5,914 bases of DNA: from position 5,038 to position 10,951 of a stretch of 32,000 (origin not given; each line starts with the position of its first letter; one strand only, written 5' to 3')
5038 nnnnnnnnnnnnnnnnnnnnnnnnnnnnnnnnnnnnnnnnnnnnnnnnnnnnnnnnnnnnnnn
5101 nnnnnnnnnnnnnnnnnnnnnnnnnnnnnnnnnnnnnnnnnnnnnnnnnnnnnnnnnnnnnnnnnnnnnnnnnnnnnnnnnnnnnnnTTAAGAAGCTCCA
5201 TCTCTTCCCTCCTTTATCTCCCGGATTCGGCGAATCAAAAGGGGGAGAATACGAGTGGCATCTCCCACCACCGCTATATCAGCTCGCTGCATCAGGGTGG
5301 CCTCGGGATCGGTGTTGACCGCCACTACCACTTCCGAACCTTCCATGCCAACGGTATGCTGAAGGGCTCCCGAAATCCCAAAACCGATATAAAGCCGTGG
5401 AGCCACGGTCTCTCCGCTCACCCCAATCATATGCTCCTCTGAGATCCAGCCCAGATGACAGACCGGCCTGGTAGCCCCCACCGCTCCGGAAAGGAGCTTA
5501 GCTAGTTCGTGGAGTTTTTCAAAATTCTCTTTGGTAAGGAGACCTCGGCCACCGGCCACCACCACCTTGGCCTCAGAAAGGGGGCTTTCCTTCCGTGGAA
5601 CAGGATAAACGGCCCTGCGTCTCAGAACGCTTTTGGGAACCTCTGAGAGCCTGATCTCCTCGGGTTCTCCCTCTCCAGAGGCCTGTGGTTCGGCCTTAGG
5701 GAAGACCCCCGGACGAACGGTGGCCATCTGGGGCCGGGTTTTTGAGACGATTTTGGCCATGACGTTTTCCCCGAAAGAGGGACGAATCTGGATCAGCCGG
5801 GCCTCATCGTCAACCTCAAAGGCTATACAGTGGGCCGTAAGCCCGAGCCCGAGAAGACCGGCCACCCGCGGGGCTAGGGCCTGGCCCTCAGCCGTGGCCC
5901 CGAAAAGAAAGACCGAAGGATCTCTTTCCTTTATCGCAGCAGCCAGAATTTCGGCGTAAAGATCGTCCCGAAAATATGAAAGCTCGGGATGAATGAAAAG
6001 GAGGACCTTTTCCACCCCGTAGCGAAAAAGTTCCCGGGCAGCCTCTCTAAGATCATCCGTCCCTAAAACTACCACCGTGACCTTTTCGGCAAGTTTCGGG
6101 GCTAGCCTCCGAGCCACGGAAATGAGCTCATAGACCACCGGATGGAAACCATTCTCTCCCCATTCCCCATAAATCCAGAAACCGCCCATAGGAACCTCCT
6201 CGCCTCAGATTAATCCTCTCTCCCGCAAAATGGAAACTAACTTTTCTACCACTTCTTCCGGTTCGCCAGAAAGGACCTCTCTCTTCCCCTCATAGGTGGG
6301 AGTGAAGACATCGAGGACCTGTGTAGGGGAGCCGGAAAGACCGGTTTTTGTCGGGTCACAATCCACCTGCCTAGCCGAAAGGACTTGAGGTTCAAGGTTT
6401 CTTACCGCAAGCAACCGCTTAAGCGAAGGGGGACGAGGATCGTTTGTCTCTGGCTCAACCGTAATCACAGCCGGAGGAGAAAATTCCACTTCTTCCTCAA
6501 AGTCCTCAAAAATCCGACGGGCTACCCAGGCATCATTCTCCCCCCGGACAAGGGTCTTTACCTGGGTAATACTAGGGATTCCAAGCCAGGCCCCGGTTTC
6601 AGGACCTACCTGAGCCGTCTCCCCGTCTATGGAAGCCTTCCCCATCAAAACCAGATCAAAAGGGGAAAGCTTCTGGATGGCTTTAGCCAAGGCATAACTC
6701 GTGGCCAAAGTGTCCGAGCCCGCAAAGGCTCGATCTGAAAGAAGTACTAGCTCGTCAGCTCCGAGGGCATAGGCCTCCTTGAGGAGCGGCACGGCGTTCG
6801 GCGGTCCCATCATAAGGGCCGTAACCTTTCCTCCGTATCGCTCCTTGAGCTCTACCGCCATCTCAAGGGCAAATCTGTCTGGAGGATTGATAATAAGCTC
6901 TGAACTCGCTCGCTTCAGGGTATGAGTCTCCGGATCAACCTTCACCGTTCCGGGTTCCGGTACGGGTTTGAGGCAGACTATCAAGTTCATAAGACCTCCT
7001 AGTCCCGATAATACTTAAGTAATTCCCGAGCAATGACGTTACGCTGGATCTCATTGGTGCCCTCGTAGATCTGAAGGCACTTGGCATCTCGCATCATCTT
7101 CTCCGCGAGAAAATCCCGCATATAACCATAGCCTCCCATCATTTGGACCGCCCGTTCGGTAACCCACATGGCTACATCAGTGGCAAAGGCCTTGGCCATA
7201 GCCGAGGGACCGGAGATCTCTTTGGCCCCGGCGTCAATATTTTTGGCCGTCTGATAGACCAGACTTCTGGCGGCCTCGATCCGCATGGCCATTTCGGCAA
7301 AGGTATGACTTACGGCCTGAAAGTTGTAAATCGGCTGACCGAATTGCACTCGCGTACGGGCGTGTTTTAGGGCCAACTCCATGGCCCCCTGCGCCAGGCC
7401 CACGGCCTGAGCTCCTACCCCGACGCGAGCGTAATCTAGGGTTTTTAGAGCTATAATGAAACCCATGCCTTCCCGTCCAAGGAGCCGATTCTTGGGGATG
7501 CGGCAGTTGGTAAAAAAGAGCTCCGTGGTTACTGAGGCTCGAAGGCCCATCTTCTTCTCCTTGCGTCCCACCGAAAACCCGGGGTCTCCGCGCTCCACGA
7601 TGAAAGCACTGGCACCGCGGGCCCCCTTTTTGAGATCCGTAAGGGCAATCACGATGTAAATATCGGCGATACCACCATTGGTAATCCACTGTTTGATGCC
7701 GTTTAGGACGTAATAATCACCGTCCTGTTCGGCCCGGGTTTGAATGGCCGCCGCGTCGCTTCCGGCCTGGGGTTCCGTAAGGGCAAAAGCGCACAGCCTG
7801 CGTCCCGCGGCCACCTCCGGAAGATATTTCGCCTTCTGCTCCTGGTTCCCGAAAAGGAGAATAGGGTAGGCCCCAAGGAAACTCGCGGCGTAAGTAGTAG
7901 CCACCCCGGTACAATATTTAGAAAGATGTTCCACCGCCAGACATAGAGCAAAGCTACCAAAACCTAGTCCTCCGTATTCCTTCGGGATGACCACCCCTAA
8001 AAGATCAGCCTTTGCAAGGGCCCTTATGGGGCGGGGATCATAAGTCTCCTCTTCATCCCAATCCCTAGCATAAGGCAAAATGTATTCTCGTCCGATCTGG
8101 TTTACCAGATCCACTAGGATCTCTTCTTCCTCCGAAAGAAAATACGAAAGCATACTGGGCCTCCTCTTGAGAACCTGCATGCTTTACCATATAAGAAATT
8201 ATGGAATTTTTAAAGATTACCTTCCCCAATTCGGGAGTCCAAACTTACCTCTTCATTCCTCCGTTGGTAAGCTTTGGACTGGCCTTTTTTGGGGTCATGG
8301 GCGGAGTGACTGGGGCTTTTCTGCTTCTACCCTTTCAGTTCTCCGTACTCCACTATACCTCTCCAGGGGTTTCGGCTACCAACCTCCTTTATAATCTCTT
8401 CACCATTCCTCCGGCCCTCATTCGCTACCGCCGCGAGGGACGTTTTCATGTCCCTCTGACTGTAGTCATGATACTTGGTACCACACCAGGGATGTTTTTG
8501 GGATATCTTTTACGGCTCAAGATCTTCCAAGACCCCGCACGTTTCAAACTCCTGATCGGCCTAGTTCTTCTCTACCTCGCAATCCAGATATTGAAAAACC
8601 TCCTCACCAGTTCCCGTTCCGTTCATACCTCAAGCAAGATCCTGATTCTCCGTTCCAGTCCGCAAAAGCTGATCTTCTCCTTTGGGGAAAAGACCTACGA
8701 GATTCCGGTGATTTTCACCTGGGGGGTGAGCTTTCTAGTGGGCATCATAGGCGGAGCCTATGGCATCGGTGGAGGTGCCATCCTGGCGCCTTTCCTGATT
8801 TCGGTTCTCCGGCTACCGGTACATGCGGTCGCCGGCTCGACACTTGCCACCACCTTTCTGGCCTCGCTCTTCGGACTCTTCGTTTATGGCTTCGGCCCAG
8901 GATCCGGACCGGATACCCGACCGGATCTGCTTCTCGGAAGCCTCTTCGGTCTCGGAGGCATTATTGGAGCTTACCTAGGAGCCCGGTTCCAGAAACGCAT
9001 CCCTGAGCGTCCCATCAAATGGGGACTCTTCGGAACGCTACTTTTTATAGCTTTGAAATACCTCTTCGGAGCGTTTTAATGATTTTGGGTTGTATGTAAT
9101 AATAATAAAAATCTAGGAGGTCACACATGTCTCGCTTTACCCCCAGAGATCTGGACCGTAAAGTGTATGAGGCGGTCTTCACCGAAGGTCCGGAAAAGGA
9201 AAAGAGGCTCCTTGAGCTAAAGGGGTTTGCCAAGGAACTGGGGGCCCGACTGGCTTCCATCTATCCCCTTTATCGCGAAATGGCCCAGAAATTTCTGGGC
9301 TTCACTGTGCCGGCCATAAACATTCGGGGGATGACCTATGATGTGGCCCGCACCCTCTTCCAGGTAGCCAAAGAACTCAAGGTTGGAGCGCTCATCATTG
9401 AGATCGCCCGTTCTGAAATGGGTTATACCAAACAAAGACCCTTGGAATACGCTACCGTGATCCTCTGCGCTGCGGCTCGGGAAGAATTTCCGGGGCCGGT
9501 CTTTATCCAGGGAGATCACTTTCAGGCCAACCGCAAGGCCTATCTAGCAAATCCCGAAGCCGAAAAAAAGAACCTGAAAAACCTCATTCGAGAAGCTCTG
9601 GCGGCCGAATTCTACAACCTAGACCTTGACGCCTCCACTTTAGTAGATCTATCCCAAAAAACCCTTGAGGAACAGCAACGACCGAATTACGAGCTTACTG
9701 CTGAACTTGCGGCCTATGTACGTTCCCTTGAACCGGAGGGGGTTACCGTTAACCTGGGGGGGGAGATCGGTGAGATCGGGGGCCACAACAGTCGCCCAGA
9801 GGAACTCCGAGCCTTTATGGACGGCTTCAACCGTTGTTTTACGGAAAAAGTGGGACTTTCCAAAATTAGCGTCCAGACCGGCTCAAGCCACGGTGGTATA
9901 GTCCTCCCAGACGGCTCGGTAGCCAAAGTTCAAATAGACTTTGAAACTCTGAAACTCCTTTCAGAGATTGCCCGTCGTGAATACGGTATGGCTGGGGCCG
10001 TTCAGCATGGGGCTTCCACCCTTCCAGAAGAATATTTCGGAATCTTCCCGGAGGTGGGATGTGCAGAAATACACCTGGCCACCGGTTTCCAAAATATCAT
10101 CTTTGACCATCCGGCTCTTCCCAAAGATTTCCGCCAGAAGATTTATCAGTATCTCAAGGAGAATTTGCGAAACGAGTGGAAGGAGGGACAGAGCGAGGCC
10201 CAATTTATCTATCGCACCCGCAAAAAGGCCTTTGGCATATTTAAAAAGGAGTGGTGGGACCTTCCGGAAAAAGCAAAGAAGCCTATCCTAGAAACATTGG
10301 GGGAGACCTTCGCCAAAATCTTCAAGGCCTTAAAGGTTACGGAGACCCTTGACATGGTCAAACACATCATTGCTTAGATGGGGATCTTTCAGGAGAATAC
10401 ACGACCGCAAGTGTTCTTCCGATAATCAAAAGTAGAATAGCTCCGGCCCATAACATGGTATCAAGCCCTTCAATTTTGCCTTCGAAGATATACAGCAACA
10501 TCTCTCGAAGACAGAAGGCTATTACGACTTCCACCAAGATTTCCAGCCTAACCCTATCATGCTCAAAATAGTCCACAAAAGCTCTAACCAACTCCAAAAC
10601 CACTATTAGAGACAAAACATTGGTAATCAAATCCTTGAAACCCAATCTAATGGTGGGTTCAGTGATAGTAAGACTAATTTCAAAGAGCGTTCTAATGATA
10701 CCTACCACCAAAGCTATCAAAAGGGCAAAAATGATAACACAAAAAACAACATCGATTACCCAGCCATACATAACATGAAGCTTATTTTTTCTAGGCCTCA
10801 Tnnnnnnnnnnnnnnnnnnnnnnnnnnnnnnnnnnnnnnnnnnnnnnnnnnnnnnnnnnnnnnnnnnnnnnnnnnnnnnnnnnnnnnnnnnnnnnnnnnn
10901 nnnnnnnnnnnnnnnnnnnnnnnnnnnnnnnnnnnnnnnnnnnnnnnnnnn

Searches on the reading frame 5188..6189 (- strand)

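Call 9: search_protein_families(library=pfam, proteins=[window:5188-6189:-], max_evalue=0.00001)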
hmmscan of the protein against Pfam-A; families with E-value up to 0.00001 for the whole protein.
window:5188-6189:- (333 aa): 2 families
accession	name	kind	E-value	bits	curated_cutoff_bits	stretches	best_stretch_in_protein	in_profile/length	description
PF01012.27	ETF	-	5.7e-46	157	26.7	1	6-182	3-179/181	Electron transfer flavoprotein domain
PF00766.25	ETF_alpha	-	6.6e-33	113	27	1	204-283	2-81/81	Electron transfer flavoprotein FAD-binding domain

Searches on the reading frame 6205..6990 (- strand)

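Call 9: search_protein_families(library=pfam, proteins=[window:6205-6990:-], max_evalue=0.00001)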
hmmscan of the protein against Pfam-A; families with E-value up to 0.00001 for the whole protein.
window:6205-6990:- (261 aa): 1 family
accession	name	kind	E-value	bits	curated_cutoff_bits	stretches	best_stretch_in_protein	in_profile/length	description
PF01012.27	ETF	-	7e-40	137.2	26.7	1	24-190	3-167/181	Electron transfer flavoprotein domain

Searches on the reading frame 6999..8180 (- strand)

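Call 9: search_protein_families(library=pfam, proteins=[window:6999-8180:-], max_evalue=0.00001)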
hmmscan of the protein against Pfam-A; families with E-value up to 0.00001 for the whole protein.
window:6999-8180:- (393 aa): 5 families
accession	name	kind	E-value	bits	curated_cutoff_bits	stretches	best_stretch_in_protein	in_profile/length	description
PF00441.29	Acyl-CoA_dh_1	-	4.9e-50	170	22.4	1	238-388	1-150/150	Acyl-CoA dehydrogenase, C-terminal domain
PF02771.21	Acyl-CoA_dh_N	-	1e-29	103.6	22.9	1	16-126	1-112/113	Acyl-CoA dehydrogenase, N-terminal domain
PF02770.24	Acyl-CoA_dh_M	-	8.4e-29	100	33.3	1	131-226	1-97/97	Acyl-CoA dehydrogenase, middle domain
PF08028.16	Acyl-CoA_dh_2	-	3.5e-21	76.3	22.7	1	254-376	2-133/134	Acyl-CoA dehydrogenase, C-terminal domain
PF22924.1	ACOX_C_alpha1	-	4.5e-07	30.3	27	1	287-387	68-168/169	Acyl-CoA oxidase, C-alpha1 domain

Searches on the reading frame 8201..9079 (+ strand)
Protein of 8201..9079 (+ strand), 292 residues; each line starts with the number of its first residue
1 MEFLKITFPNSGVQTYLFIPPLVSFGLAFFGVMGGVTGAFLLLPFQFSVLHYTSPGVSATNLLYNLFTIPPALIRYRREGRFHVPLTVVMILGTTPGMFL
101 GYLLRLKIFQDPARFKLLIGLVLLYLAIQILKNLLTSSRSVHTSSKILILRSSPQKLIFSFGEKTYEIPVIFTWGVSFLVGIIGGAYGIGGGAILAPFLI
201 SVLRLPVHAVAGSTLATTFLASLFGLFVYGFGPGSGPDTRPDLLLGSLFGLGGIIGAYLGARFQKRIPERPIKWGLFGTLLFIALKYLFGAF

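Call 9: search_protein_families(library=pfam, proteins=[window:8201-9079:+], max_evalue=0.00001)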
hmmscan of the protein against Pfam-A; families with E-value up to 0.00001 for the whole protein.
window:8201-9079:+ (292 aa): 1 family
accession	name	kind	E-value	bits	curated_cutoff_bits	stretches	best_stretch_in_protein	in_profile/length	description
PF01925.25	TauE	-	3e-37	129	32.6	1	22-286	3-236/237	Sulfite exporter TauE/SafE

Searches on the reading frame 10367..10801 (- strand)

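Call 10: search_protein_families(library=pfam, proteins=[window:10367-10801:-], max_evalue=0.00001)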
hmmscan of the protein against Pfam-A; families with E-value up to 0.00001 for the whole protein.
window:10367-10801:- (144 aa): 1 family
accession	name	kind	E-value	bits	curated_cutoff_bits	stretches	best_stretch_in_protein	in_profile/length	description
PF06146.17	PsiE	-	1.1e-11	45.4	23.9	1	19-131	5-116/122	Phosphate-starvation-inducible E family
